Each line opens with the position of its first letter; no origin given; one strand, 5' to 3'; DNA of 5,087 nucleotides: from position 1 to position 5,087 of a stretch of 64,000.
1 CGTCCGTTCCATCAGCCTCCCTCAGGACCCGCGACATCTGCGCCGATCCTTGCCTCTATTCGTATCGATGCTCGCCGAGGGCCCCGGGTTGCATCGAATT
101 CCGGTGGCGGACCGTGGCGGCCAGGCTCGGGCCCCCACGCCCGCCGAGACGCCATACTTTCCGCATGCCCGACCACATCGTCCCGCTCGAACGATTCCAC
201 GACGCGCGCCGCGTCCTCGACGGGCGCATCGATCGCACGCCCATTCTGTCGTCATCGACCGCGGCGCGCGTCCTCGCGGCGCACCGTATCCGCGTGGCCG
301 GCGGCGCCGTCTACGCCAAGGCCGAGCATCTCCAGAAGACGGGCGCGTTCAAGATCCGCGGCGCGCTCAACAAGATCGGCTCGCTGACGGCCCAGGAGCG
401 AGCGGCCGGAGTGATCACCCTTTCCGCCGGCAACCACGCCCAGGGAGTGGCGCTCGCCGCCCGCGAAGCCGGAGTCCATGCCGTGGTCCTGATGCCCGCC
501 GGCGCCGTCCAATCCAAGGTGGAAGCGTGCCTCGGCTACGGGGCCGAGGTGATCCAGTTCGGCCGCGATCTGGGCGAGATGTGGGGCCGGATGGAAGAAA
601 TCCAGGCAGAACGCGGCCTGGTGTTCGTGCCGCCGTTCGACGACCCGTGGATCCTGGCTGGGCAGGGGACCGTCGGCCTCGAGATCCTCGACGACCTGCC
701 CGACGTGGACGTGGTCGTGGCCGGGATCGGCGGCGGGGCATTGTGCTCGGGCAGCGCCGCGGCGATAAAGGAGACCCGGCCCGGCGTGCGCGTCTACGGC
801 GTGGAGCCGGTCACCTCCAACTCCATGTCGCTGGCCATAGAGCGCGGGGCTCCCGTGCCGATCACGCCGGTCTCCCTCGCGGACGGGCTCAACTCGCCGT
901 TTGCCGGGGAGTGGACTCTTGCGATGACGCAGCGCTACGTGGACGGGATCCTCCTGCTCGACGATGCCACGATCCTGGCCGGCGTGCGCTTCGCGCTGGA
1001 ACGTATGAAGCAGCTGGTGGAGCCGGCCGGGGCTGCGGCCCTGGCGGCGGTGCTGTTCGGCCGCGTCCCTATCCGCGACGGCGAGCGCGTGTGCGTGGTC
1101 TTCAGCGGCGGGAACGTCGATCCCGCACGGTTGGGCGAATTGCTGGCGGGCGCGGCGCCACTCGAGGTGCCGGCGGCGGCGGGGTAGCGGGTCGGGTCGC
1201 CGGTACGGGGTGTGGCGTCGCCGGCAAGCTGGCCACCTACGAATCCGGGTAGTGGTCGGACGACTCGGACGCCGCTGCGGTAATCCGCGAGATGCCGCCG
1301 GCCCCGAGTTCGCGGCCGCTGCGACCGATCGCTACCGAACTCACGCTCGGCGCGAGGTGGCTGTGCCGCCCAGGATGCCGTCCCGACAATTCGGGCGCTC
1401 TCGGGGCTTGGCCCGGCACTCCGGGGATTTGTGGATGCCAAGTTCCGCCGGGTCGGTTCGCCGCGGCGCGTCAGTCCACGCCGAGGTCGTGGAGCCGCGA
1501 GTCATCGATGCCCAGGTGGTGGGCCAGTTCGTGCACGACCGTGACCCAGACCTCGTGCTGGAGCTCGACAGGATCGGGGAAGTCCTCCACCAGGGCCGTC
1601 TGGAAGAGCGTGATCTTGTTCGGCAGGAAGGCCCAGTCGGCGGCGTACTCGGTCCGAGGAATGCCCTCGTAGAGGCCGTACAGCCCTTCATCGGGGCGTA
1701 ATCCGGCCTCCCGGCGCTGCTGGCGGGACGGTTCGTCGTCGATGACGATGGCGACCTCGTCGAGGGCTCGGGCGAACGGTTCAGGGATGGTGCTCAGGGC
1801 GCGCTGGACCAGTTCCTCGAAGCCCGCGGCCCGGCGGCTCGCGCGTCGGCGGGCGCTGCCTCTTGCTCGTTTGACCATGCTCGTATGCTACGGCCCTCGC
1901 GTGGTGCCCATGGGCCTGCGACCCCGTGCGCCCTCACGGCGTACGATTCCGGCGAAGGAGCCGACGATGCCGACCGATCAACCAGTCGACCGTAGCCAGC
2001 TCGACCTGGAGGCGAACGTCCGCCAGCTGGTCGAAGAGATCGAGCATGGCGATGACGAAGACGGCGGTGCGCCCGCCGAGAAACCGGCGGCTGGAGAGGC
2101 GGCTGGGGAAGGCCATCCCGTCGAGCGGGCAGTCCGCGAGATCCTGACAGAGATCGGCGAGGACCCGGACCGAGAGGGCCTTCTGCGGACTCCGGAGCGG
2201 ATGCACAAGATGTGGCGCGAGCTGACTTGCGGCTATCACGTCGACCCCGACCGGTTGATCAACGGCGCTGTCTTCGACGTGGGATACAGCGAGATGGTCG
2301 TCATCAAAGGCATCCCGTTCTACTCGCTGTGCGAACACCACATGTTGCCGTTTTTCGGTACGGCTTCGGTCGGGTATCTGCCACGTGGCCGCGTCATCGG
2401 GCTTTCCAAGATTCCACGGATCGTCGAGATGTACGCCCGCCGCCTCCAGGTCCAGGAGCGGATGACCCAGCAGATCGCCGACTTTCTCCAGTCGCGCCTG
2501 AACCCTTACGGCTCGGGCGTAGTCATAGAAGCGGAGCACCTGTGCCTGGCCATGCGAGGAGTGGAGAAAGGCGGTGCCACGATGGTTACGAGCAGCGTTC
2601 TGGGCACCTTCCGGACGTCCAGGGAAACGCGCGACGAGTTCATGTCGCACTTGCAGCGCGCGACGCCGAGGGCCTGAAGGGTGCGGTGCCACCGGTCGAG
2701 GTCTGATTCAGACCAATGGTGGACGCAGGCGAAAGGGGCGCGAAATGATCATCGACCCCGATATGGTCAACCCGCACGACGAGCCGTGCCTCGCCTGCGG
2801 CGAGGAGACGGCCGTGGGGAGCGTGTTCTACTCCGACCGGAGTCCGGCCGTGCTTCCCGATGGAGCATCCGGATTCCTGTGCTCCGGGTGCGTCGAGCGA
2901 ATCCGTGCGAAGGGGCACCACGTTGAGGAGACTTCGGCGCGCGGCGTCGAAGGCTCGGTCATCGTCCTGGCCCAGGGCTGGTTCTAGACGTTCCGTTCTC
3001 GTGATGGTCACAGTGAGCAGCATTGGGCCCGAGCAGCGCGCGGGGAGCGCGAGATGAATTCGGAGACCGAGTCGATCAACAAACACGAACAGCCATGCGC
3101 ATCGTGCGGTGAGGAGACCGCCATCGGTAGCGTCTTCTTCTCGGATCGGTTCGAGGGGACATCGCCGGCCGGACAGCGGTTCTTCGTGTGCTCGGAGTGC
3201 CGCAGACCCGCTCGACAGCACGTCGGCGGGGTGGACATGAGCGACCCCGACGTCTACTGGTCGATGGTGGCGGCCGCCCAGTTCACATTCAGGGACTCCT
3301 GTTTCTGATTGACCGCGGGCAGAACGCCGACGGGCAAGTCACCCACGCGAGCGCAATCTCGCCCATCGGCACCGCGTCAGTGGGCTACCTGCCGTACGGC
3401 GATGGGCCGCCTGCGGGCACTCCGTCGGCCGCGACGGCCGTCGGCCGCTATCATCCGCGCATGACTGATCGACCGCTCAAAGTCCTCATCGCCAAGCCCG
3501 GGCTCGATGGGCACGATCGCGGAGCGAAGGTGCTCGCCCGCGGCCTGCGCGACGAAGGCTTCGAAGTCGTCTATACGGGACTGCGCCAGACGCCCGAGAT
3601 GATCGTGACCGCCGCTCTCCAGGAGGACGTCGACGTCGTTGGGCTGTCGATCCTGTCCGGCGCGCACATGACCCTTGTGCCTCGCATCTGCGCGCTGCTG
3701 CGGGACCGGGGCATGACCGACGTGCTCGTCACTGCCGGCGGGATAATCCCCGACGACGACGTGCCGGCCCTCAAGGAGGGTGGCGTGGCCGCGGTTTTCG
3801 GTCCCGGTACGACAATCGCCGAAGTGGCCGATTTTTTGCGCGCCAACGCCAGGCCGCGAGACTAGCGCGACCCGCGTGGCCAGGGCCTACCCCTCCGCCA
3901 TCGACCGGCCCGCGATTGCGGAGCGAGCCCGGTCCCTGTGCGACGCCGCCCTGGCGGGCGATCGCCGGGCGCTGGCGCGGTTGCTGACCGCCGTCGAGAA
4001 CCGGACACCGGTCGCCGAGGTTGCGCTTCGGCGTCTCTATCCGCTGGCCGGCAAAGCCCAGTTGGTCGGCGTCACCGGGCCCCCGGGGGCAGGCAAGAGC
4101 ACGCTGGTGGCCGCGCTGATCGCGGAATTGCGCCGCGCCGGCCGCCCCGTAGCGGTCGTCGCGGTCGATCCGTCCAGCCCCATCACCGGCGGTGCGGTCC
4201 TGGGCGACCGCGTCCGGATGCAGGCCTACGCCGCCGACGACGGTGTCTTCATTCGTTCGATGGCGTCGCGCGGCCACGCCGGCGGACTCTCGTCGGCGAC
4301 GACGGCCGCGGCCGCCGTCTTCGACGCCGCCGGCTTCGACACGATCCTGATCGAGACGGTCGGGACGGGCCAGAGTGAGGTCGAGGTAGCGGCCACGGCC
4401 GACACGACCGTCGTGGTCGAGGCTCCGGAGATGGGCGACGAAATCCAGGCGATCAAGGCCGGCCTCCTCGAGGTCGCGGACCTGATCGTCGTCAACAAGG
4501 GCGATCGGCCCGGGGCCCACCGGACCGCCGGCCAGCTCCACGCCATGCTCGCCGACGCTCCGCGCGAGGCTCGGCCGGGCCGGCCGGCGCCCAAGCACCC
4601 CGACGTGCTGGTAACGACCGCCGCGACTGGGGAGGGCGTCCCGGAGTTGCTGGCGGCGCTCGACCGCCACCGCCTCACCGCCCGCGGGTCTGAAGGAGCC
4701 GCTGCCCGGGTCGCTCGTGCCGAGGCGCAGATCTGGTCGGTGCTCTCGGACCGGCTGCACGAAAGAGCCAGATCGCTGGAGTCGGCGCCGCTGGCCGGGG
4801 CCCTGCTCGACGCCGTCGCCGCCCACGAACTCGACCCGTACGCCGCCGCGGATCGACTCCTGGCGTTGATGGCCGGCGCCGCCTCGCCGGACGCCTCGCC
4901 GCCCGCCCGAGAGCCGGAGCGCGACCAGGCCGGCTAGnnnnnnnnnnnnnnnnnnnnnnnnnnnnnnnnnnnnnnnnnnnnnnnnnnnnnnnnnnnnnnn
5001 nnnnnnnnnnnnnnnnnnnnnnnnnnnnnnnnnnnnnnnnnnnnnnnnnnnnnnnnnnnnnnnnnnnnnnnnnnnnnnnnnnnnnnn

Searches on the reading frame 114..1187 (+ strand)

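Call 48: search_protein_families(library=pfam, proteins=[window:114-1187:+])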
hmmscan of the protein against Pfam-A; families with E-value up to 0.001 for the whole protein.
window:114-1187:+ (357 aa): 1 family
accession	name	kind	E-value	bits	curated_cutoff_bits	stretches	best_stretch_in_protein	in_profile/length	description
PF00291.31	PALP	-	2.9e-71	240.7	35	1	60-332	18-295/295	Pyridoxal-phosphate dependent enzyme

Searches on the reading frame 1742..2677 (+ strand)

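Call 48: search_protein_families(library=pfam, proteins=[window:1742-2677:+])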
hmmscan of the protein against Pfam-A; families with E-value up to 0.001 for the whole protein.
window:1742-2677:+ (311 aa): 1 family
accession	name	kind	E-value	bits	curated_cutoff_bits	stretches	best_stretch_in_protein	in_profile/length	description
PF01227.27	GTP_cyclohydroI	-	7.1e-74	247.5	27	1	128-304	2-178/179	GTP cyclohydrolase I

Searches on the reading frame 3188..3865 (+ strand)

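Call 48: search_protein_families(library=pfam, proteins=[window:3188-3865:+])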
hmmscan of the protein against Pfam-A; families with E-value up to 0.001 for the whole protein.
window:3188-3865:+ (225 aa): 1 family
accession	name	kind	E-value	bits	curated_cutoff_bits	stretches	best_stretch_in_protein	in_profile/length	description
PF02310.24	B12-binding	-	2.7e-26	92.2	32.1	1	98-212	2-118/121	B12 binding domain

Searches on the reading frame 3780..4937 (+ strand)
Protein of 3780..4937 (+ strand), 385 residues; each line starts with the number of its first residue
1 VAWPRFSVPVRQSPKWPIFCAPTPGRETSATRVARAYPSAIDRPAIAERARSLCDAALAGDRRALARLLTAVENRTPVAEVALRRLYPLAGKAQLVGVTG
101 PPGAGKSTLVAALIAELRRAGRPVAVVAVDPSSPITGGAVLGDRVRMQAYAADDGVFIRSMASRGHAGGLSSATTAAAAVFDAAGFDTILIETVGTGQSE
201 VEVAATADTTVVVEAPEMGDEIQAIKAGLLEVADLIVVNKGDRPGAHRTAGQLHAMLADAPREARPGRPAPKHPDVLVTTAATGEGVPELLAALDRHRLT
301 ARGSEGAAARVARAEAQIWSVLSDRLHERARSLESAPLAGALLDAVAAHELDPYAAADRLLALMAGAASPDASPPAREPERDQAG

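Call 48: search_protein_families(library=pfam, proteins=[window:3780-4937:+])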
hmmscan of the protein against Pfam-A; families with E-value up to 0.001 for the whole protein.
window:3780-4937:+ (385 aa): 9 families
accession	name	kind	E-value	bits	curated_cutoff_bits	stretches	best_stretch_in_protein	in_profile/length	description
PF03308.22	MeaB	-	1.6e-88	296.7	23.1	1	65-332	1-270/273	Methylmalonyl Co-A mutase-associated GTPase MeaB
PF02492.25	cobW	-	1.6e-09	38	20.7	1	96-262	3-174/180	CobW/HypB/UreG, nucleotide-binding domain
PF01656.29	CbiA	-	3.3e-05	24.3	25.4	1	103-182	9-54/125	CobQ/CobB/MinD/ParA nucleotide binding domain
PF03029.23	ATP_bind_1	-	3.5e-05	24.1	27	1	98-132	1-35/240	Conserved hypothetical ATP binding protein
PF13191.12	AAA_16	-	0.0002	22.4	32.6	1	90-128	21-59/167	AAA ATPase domain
PF00009.33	GTP_EFTU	-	0.00028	21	26.5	0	208-297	94-185/188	Elongation factor Tu GTP binding domain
PF13401.12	AAA_22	-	0.00032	21.4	27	0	93-134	5-44/130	AAA domain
PF24883.2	NPHP3_N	-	0.00034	21.3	24.8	1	93-130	22-59/164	Nephrocystin 3, N-terminal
PF03266.21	NTPase_1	-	0.00048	20.4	23.9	1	96-125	2-31/168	NTPase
